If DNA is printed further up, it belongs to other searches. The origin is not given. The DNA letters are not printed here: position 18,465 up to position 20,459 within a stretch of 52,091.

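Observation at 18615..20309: Intact haem-copper oxidase subunit I homologue that has lost 5 of 6 metal-ligand histidines and the proton-channel residues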

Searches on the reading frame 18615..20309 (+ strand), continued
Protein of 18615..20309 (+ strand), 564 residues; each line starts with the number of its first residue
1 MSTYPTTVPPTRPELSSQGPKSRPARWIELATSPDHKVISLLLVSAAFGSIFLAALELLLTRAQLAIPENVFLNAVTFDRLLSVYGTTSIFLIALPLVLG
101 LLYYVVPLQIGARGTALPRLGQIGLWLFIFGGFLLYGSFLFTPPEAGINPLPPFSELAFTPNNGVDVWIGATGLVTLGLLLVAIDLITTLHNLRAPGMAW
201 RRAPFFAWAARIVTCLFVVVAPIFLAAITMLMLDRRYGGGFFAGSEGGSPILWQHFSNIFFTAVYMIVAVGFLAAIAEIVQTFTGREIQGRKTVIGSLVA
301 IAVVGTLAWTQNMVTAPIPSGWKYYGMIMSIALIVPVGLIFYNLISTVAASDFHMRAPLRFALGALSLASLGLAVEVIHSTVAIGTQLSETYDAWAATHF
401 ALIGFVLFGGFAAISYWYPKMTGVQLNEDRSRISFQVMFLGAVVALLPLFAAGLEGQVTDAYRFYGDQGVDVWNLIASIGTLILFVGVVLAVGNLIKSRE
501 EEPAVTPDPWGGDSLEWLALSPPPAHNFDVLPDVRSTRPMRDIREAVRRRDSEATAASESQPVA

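Call 24: search_protein_representatives(protein=window:18615-20309:+)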
Query: 564 residues. Proteins with E-value up to 0.001 (for the whole library): 8120; up to 1e-10: 3166; up to 1e-30: 462. The best 150 are listed.
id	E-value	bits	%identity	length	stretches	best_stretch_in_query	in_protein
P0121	2.9e-149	514.9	48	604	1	11-552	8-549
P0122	6.9e-143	493.8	60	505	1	62-449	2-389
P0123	2.1e-120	419.6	46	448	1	106-549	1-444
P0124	3.9e-106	372.5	40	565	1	22-559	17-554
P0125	6.0e-94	332.3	35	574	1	11-563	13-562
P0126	5.0e-93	329.2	46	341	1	230-561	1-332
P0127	3.6e-85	303.3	50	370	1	7-287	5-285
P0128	5.4e-84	299.4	34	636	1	22-536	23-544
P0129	1.3e-82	294.8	34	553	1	31-547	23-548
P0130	2.7e-79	283.9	49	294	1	61-324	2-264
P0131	2.7e-78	280.6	36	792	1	33-551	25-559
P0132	6.1e-76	272.8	31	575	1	20-562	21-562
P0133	3.8e-75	270.2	32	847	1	26-542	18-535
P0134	7.7e-75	269.2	34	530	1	27-547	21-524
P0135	4.5e-74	266.7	32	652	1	18-537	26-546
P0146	8.4e-70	252.6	34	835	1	4-532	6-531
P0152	5.5e-68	246.6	33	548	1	26-545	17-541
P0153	1.5e-67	245.1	32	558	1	31-550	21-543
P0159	3.7e-66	240.5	33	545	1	22-551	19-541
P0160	1.7e-65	238.4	34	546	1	27-547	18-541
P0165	7.5e-63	229.6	33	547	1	20-550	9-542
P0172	3.9e-61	224.0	31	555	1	24-530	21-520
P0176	1.1e-59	219.1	30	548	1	33-529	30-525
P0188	7.8e-58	213.1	31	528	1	33-532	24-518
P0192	6.3e-57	210.1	29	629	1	31-538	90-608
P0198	8.8e-56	206.3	30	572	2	11-349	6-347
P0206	3.3e-54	201.1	32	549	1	25-535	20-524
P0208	1.2e-53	199.2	31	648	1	19-511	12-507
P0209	1.9e-53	198.6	32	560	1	30-554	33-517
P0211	7.0e-53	196.7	30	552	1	16-546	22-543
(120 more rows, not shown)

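Call 31: find_related_loci(query=A1, collection=genome_contigs, flank=8000)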
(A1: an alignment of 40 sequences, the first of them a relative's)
Query A1 (564 aa) in genome_contigs; peptide patterns used: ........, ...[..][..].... (x = any residue, [..] = any of these).
600 stretches matched a pattern (row limit reached: there are more); 487 encode a relative of the query (tblastn E <= 1e-3); the best 80 are kept; 80 distinct loci.
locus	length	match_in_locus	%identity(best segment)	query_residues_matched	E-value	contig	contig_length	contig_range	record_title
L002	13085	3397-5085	76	2-564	0e+0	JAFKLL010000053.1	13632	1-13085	MAG: Solirubrobacterales bacterium isolate SCN18_13_7_16_R1_B_68_13 SCN18_13_7_16_R1_B_scaffold_1585, whole genome shotg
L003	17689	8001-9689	77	2-564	0e+0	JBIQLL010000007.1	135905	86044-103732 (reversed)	MAG: Solirubrobacterales bacterium isolate mag.14g NODE_163_length_135905, whole genome shotgun sequence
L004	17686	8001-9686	77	2-564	0e+0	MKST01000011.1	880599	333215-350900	MAG: Solirubrobacterales bacterium 67-14 SCNpilot_bf_inoc_scaffold_68, whole genome shotgun sequence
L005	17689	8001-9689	76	2-564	0e+0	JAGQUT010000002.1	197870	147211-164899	MAG: Solirubrobacterales bacterium isolate HKST-UBA66 NODE_2_length_197870_cov_9.727579, whole genome shotgun sequence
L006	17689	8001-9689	76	2-564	0e+0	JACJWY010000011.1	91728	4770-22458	MAG: Thermoleophilales bacterium isolate HK-STAS-ACTI-21 HK-STAS-ACTI-21_11, whole genome shotgun sequence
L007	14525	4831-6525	74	1-564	0e+0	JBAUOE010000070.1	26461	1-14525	MAG: Solirubrobacterales bacterium isolate MFD05593_ilm_asm_bin11 k127_55245, whole genome shotgun sequence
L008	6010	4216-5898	77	4-564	0e+0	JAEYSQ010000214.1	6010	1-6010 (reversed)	MAG: Actinomycetes bacterium isolate OH_CBlB_103 k127_2850039, whole genome shotgun sequence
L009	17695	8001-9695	76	1-564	0e+0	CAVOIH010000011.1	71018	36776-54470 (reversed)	MAG: uncultured Solirubrobacterales bacterium isolate MFD10097.bin.1.37 genome assembly, contig: contig_21669, whole gen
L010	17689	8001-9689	74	2-564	0e+0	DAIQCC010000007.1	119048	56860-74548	MAG TPA_asm: Solirubrobacterales bacterium isolate CTOTU46450 NODE_32_length_119048_cov_5.578605, whole genome shotgun s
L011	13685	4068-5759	76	2-564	0e+0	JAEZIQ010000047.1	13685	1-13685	MAG: Actinomycetes bacterium isolate OH_CDB_193 k127_942795, whole genome shotgun sequence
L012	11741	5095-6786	71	1-564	0e+0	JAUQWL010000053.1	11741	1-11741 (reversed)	MAG: Solirubrobacterales bacterium isolate BIN2 contig_46551, whole genome shotgun sequence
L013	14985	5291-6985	73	1-564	0e+0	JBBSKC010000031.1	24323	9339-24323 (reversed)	MAG: Solirubrobacterales bacterium isolate LS4_metabat2.211 LS4_metabat2.211_K_1605020_L_24323_cov_21.0048, whole genome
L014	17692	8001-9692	72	1-564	0e+0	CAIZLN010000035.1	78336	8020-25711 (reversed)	MAG: uncultured Solirubrobacterales bacterium isolate Loc090519-5m_bin-0122 genome assembly, contig: bin-0122:035/168, w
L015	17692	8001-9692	72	1-564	0e+0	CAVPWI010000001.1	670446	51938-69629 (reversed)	MAG: uncultured Solirubrobacterales bacterium isolate MFD09964.bin.1.283 genome assembly, contig: contig_10208, whole ge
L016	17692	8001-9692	71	1-564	0e+0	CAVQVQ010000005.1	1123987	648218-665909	MAG: uncultured Solirubrobacterales bacterium isolate MFD09964.bin.1.317 genome assembly, contig: contig_6487, whole gen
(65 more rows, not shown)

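Call 34: find_encoding_contigs(protein=P0121, flank=8000, max_places=2)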
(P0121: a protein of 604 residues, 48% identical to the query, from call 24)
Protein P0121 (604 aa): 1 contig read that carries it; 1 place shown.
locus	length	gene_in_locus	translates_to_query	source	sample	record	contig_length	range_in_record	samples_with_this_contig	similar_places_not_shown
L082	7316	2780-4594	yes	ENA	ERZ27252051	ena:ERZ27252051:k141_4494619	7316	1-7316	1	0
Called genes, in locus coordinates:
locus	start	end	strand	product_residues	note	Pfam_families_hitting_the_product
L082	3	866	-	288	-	?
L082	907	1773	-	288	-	PF14378:PAP2_3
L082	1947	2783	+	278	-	PF00116:COX2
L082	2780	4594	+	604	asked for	PF00115:COX1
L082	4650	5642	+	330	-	PF01040:UbiA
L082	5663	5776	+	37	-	-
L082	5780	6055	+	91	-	-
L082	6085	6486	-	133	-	PF00571:CBS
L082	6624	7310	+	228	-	PF00034:Cytochrom_C, PF13442:Cytochrome_CBB3 (faint), PF00034:Cytochrom_C (weak)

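Call 36: find_encoding_contigs(protein=P0124, flank=8000, max_places=2)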
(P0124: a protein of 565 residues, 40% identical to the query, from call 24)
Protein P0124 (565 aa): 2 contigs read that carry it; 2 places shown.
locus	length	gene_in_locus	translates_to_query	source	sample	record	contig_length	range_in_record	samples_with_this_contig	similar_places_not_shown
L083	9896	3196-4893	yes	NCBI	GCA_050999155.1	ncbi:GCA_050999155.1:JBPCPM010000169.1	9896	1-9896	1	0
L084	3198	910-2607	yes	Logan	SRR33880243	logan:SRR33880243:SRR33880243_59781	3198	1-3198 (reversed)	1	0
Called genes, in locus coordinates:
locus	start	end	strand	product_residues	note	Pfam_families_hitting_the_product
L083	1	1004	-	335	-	PF03706:LPG_synthase_TM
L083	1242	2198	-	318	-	PF14378:PAP2_3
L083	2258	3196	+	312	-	PF00116:COX2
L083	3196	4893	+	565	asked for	PF00115:COX1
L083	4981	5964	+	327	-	PF01040:UbiA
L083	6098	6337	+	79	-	-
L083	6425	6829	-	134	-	PF00571:CBS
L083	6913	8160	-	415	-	PF26686:DUF8575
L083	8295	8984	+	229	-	PF00034:Cytochrom_C, PF13442:Cytochrome_CBB3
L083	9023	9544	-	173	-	-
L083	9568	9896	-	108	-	PF00510:COX3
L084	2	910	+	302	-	?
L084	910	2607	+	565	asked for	PF00115:COX1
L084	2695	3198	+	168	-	?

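Call 43: list_cluster_members(proteins=[P0121, P0124, P0125, P0132, P0134, P0146, P0152, P0153, P0159, P0160])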
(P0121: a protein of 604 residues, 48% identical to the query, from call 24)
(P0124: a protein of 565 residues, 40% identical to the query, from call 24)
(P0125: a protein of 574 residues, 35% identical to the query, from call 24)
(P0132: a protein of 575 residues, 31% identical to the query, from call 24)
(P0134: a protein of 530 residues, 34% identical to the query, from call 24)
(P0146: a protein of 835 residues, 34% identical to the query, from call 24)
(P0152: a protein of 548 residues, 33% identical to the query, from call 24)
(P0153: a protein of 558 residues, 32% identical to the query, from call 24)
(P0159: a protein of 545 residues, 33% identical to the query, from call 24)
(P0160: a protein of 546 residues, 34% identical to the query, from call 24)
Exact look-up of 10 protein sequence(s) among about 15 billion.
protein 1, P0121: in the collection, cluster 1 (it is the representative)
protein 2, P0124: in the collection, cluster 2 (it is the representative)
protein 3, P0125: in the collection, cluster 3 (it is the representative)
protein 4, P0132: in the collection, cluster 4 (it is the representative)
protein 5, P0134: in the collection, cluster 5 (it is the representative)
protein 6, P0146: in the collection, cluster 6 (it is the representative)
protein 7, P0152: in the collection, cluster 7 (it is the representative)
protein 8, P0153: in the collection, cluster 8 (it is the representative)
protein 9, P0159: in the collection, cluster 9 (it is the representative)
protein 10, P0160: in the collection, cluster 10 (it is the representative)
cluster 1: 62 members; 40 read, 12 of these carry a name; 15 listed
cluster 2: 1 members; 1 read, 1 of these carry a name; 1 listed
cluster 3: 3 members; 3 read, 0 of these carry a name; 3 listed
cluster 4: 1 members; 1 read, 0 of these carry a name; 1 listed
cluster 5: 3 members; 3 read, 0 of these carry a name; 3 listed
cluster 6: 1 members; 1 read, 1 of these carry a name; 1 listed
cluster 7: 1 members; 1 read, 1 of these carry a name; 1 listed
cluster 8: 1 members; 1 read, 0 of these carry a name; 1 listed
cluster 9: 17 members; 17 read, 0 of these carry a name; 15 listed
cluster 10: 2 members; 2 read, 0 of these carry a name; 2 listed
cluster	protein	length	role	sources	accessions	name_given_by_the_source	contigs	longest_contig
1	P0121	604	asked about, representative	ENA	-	-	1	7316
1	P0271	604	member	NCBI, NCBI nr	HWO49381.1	MAG TPA: cbb3-type cytochrome c oxidase subunit I [Solirubrobacterales bacterium] | cbb3-type cytochrome c oxidase subunit I [Solirubrobacterales bacterium]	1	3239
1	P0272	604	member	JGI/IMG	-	cytochrome c oxidase subunit 1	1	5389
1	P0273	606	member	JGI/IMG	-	cytochrome c oxidase subunit 1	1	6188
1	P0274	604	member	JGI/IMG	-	cytochrome c oxidase subunit 1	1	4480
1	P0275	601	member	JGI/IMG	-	cytochrome c oxidase subunit I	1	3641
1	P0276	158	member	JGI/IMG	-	cytochrome c oxidase subunit 1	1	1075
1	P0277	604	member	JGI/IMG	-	cytochrome c oxidase subunit 1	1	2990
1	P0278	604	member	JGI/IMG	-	cytochrome c oxidase subunit 1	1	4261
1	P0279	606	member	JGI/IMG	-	cytochrome c oxidase subunit 1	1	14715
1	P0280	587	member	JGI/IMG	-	cytochrome c oxidase subunit 1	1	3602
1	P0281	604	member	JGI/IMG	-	cytochrome c oxidase subunit 1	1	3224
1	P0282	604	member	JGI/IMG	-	cytochrome c oxidase subunit I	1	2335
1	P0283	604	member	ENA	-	-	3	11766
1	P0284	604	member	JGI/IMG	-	-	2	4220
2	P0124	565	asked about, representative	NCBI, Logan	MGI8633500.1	MAG: cytochrome c oxidase subunit I [Solirubrobacterales bacterium]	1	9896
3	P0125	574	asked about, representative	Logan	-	-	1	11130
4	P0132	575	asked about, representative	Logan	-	-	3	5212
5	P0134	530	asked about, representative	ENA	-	-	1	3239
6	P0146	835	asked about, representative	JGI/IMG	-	cytochrome c oxidase subunit I+III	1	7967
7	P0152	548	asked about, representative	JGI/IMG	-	cytochrome c oxidase subunit 1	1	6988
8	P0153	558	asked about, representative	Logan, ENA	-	-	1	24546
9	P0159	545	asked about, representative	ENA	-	-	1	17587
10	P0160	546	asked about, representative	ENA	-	-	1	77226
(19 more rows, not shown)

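Call 44: find_encoding_contigs(protein=P0153, flank=6000, max_places=1)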
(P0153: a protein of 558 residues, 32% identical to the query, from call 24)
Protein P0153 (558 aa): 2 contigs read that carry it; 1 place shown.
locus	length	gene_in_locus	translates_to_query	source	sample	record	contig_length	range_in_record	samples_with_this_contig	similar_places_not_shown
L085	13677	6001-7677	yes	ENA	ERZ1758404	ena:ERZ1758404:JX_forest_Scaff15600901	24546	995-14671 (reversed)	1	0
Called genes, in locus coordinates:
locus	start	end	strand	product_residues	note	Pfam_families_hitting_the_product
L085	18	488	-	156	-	PF10127:RlaP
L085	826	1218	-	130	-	PF01850:PIN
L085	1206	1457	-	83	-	PF02604:PhdYeFM_antitox (weak)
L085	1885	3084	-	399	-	PF23493:CysS_C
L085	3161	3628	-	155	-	PF09438:DUF2017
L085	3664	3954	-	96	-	PF02617:ClpS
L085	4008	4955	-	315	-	PF02628:COX15-CtaA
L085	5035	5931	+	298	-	PF01040:UbiA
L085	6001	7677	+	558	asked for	PF00115:COX1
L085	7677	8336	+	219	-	PF00510:COX3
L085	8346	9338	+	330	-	-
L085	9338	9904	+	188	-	PF00578:AhpC-TSA, PF08534:Redoxin, PF00085:Thioredoxin (faint), PF13098:Thioredoxin_2, PF13905:Thioredoxin_8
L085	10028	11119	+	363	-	PF02790:COX2_TM, PF00116:COX2, PF13442:Cytochrome_CBB3 (faint), PF00034:Cytochrom_C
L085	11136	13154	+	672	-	PF00115:COX1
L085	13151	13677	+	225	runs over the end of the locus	PF00510:COX3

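Call 45: find_encoding_contigs(protein=P0160, flank=6000, max_places=1)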
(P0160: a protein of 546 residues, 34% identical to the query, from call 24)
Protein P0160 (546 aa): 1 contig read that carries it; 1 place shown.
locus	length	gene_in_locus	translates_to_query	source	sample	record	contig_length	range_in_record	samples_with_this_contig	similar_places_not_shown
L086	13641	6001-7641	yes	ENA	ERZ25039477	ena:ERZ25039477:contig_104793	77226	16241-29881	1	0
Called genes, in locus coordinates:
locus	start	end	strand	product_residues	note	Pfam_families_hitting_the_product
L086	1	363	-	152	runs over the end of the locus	PF00155:Aminotran_1_2 (weak)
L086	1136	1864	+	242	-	PF00106:adh_short, PF03435:Sacchrp_dh_NADP (weak), PF08659:KR, PF23441:SDR, PF13561:adh_short_C2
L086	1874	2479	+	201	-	PF04636:PA26 (weak), PF02627:CMD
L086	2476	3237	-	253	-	PF00528:BPD_transp_1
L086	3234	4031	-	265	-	PF00005:ABC_tran, PF13304:AAA_21 (faint)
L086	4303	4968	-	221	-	PF03070:TENA_THI-4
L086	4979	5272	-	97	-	-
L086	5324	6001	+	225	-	PF00116:COX2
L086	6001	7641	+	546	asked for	PF00115:COX1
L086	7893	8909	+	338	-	PF01040:UbiA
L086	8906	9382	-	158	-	-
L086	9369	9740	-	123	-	PF08281:Sigma70_r4_2, PF04545:Sigma70_r4 (weak)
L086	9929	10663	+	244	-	PF00459:Inositol_P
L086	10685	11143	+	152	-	PF00903:Glyoxalase, PF13669:Glyoxalase_4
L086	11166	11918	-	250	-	PF10128:OpcA_G6PD_assem, PF20171:OpcA_G6PD_C (weak)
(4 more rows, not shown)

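Call 46: find_encoding_contigs(protein=P0125, flank=6000, max_places=1)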
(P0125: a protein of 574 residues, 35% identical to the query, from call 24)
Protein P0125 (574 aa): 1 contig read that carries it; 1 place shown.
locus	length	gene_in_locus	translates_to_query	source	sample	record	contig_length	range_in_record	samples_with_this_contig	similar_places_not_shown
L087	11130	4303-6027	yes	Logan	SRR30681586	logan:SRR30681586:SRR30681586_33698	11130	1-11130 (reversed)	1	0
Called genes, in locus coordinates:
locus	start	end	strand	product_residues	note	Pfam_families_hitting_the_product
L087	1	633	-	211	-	?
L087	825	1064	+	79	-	-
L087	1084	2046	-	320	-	PF01946:Thi4 (faint), PF03486:HI0933_like (faint), PF07992:Pyr_redox_2, PF00890:FAD_binding_2 (faint), PF01266:DAO (faint), PF13738:Pyr_redox_3, PF00070:Pyr_redox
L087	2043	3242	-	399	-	PF03706:LPG_synthase_TM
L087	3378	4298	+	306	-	PF00116:COX2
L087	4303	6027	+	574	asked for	PF00115:COX1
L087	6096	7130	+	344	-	PF02628:COX15-CtaA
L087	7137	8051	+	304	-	PF01040:UbiA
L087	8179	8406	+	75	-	-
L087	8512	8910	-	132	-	PF00571:CBS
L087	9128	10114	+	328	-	PF02790:COX2_TM, PF00116:COX2, PF00034:Cytochrom_C (weak), PF13442:Cytochrome_CBB3 (weak)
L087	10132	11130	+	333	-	?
